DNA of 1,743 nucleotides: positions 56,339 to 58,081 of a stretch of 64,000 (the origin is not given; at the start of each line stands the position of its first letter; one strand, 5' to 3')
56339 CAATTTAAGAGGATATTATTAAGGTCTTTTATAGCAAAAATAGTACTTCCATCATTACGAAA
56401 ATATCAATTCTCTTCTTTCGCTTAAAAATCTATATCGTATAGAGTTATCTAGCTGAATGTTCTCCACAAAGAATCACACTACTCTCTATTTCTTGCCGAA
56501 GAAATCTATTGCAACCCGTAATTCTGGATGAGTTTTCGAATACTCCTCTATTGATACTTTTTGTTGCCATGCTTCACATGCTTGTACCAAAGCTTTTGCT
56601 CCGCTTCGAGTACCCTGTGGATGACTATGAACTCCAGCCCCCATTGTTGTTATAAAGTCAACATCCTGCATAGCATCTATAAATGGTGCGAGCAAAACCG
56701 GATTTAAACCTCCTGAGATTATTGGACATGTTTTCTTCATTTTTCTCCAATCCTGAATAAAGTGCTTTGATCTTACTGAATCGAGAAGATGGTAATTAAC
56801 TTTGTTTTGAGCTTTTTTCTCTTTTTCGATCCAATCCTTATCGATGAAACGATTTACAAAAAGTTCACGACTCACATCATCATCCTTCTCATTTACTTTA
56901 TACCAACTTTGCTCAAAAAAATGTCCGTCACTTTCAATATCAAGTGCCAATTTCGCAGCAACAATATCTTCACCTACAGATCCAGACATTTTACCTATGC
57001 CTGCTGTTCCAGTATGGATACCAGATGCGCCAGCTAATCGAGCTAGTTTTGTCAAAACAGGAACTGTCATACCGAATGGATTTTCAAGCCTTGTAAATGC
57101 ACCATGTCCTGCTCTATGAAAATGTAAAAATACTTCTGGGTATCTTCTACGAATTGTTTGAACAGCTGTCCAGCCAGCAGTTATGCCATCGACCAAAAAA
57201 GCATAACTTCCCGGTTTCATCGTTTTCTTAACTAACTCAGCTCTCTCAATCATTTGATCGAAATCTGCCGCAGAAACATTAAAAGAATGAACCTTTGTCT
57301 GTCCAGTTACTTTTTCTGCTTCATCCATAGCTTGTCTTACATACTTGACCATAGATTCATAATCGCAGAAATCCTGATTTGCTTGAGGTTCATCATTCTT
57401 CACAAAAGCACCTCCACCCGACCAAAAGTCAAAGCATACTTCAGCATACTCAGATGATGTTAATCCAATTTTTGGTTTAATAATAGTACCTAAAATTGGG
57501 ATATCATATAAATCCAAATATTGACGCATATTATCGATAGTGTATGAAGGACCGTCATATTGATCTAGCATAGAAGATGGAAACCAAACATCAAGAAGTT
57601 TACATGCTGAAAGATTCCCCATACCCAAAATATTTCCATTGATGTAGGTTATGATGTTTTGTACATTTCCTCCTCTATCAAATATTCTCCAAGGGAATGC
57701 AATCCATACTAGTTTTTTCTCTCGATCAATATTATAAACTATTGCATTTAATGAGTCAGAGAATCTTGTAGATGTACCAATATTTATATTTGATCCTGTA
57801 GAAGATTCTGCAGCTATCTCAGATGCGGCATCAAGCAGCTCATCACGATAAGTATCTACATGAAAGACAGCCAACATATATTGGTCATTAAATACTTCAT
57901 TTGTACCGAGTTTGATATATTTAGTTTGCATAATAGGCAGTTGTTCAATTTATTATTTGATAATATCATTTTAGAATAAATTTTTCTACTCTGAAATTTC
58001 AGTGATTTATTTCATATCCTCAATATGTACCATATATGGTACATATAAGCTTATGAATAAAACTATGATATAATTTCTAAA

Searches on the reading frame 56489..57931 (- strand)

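Call 10: search_protein_families(library=pfam, proteins=[window:56489-57931:-], max_evalue=0.001)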
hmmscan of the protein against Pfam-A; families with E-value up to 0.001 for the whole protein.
window:56489-57931:- (481 aa): 2 families
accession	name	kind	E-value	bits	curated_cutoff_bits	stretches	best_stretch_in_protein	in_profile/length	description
PF00016.26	RuBisCO_large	-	1.2e-91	307.5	30.1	2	132-347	2-220/299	Ribulose bisphosphate carboxylase large chain, catalytic domain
PF02788.21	RuBisCO_large_N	-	5.3e-21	75.5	20.7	1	15-121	10-120/120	Ribulose bisphosphate carboxylase large chain, N-terminal domain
